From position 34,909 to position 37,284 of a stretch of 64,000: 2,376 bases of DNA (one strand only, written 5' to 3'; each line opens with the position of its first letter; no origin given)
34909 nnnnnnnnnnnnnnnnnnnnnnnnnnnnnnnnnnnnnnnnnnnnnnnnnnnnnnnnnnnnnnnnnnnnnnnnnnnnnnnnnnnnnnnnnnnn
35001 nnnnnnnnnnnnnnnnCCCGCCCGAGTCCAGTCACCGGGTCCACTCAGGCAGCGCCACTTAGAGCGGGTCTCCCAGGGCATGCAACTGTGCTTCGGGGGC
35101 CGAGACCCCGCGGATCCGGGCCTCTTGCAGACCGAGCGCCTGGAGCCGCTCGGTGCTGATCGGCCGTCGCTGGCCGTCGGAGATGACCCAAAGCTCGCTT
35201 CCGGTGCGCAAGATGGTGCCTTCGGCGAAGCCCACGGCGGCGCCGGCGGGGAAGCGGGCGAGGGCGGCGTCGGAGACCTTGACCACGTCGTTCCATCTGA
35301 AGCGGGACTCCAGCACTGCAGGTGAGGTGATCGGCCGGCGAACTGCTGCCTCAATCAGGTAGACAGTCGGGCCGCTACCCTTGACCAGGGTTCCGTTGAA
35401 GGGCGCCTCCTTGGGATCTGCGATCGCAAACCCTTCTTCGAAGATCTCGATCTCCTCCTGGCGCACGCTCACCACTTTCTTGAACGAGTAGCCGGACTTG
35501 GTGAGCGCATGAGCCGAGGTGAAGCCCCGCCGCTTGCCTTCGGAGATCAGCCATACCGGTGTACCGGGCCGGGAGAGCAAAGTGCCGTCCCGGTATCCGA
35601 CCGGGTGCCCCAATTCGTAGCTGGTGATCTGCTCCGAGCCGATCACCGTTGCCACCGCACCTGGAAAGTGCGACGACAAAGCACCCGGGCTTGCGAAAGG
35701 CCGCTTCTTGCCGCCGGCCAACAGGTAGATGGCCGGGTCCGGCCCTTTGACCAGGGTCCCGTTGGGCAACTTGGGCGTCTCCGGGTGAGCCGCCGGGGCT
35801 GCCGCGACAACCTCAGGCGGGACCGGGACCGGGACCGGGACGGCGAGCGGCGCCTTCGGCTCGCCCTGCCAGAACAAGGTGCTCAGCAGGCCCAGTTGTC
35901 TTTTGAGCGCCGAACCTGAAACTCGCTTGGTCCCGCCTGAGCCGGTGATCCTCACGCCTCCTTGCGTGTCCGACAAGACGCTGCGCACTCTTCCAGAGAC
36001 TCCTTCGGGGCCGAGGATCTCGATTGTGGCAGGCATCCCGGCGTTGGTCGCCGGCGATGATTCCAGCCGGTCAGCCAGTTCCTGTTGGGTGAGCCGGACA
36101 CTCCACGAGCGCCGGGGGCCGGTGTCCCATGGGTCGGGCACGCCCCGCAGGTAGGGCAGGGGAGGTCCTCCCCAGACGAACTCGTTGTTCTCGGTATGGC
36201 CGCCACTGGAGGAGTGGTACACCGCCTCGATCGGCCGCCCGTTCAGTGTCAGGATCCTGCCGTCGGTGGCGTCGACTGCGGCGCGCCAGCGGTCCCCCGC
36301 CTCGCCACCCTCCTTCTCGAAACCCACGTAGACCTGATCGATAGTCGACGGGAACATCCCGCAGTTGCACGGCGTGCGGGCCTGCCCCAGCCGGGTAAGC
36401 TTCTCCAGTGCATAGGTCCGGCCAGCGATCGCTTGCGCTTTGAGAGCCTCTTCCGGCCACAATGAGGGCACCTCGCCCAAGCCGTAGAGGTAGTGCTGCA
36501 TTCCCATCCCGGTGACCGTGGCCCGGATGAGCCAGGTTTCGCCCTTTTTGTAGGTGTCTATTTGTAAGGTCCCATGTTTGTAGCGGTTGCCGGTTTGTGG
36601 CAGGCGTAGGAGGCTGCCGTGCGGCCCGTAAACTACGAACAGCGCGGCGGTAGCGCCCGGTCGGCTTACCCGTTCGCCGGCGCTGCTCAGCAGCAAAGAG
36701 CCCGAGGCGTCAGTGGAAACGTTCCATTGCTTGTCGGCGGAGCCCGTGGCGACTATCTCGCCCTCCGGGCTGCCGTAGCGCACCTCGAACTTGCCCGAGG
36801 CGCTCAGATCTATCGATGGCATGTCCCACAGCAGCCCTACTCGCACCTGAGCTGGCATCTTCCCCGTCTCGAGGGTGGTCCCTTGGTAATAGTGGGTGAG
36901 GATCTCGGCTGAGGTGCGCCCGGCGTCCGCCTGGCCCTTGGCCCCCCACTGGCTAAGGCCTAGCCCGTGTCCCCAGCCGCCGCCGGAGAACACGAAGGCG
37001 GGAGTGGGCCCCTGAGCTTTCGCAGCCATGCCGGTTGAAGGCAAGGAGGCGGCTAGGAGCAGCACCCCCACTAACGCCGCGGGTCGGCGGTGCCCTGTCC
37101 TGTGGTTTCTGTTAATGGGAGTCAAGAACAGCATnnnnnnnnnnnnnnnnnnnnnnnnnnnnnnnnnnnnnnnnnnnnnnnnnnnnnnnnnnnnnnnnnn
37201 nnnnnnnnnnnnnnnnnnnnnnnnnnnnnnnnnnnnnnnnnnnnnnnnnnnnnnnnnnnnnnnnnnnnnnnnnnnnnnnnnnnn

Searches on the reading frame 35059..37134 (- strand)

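Call 32: search_protein_families(library=pfam, proteins=[window:35059-37134:-], max_evalue=0.001)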
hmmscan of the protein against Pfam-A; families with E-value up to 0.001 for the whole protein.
window:35059-37134:- (691 aa): 1 family
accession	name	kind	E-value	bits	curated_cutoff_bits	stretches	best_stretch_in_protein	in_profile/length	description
PF08486.15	SpoIID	-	2.4e-13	51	23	1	207-296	8-96/97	Stage II sporulation protein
